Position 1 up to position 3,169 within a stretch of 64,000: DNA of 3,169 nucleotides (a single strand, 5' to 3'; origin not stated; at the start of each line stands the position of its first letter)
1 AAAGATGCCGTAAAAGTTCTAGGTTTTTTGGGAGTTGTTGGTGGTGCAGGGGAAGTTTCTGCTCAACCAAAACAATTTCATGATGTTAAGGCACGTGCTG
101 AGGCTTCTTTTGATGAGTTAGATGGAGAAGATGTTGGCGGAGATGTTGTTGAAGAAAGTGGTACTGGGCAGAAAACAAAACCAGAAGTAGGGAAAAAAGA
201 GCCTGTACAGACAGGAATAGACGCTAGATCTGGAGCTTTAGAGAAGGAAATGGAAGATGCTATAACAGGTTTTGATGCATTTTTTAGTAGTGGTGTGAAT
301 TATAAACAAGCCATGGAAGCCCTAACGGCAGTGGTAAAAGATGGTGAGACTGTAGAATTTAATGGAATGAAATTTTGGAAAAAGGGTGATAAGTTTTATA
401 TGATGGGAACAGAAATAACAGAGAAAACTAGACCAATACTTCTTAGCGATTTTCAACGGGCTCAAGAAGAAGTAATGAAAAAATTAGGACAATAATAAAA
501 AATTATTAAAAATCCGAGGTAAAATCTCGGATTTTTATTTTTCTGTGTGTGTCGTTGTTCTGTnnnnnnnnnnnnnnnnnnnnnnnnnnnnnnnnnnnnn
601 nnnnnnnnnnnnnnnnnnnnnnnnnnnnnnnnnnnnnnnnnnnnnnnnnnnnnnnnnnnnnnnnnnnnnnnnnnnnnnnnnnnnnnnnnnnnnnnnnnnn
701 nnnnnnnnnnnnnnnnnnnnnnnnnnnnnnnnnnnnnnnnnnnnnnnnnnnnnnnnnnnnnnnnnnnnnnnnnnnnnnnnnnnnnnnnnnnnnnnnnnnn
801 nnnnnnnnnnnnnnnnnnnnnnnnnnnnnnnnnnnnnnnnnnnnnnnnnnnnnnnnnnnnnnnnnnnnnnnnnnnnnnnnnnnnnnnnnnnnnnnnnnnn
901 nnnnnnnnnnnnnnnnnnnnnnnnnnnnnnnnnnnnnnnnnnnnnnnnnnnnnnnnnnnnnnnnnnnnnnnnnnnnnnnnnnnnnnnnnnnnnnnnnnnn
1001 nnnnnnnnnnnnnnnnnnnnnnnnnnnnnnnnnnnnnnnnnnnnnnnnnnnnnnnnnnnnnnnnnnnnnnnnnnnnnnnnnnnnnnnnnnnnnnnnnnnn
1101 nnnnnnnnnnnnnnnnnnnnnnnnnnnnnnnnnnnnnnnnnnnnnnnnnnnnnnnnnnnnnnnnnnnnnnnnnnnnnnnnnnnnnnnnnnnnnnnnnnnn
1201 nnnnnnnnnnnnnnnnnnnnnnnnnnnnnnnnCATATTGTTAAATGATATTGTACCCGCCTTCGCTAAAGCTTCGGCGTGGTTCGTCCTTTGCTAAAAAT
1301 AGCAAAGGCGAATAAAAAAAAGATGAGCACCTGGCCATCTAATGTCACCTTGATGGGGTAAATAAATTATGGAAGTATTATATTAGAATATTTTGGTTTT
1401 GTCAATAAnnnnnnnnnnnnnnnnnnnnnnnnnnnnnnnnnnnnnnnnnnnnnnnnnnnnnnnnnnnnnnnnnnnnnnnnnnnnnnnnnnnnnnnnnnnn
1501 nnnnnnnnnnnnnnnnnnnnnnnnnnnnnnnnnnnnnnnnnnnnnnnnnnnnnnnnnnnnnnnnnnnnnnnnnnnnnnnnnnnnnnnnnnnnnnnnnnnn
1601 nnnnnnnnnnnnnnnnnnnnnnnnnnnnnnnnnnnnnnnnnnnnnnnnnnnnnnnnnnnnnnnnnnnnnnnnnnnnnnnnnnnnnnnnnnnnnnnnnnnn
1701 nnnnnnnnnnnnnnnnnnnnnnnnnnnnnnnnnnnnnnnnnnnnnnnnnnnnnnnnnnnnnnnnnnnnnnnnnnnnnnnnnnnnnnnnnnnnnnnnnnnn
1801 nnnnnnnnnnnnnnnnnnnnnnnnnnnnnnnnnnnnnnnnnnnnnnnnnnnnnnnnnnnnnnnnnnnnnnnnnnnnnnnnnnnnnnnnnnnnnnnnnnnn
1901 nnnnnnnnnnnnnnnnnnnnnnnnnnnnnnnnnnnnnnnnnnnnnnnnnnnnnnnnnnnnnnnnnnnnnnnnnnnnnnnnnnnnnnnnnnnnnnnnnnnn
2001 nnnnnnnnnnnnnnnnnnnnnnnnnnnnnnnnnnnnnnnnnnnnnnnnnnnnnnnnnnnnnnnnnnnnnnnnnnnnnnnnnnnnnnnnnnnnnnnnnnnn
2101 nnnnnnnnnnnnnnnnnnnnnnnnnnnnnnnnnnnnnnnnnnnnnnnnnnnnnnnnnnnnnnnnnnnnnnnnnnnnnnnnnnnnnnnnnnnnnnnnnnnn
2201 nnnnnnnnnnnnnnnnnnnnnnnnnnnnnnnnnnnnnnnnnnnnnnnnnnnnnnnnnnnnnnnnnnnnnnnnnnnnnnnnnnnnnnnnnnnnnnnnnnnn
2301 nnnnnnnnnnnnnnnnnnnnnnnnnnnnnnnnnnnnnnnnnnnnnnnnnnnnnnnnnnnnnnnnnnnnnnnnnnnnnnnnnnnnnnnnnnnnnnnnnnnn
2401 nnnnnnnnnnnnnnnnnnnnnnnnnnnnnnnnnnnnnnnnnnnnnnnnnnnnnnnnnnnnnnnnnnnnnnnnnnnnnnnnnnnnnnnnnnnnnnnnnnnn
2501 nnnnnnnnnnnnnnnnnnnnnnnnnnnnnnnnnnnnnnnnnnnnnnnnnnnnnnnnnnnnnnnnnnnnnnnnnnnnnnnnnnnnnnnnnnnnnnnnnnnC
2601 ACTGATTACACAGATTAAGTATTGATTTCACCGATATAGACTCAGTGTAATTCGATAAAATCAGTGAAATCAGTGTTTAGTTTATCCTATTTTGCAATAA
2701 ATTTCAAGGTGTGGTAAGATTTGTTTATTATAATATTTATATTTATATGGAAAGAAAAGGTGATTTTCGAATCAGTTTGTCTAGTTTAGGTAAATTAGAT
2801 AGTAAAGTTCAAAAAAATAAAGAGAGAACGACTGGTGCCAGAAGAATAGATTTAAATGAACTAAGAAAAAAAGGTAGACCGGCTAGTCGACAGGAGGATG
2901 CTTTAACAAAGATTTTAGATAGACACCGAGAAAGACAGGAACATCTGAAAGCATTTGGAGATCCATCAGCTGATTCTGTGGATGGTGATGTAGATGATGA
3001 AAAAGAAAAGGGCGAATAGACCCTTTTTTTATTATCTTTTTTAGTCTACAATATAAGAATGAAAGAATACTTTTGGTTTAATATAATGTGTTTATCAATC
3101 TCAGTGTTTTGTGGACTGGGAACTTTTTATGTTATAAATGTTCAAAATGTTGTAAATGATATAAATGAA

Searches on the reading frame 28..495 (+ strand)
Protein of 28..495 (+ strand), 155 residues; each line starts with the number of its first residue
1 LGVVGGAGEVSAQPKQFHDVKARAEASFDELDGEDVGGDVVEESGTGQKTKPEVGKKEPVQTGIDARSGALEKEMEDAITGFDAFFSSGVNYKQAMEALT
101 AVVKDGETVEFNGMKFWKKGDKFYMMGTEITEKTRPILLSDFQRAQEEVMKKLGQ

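Call 10: search_protein_families(library=pfam, proteins=[window:28-495:+], max_evalue=0.001)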
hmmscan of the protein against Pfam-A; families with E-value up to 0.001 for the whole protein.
window:28-495:+ (155 aa): 0 families

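Call 106: search_protein_families(library=pfam, proteins=[window:28-495:+], max_evalue=1)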
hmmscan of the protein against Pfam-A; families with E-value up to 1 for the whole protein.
window:28-495:+ (155 aa): 1 family
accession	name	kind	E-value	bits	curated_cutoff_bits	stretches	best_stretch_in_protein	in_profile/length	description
PF19482.4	DUF6018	-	0.084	13.4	25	1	87-134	52-99/117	Family of unknown function (DUF6018)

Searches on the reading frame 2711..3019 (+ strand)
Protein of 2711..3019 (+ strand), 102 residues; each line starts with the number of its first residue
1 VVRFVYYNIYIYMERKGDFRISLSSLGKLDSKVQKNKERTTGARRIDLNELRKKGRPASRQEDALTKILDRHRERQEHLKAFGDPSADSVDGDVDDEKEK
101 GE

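Call 10: search_protein_families(library=pfam, proteins=[window:2711-3019:+], max_evalue=0.001)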
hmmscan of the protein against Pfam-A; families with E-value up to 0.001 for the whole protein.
window:2711-3019:+ (102 aa): 0 families

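Call 106: search_protein_families(library=pfam, proteins=[window:2711-3019:+], max_evalue=1)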
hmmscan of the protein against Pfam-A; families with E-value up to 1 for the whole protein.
window:2711-3019:+ (102 aa): 1 family
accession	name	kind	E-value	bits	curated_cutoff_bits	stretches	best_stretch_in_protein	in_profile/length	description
PF00828.25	Ribosomal_L27A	-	0.074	13.9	21.5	1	25-71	3-42/72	Ribosomal proteins 50S-L15, 50S-L18e, 60S-L27A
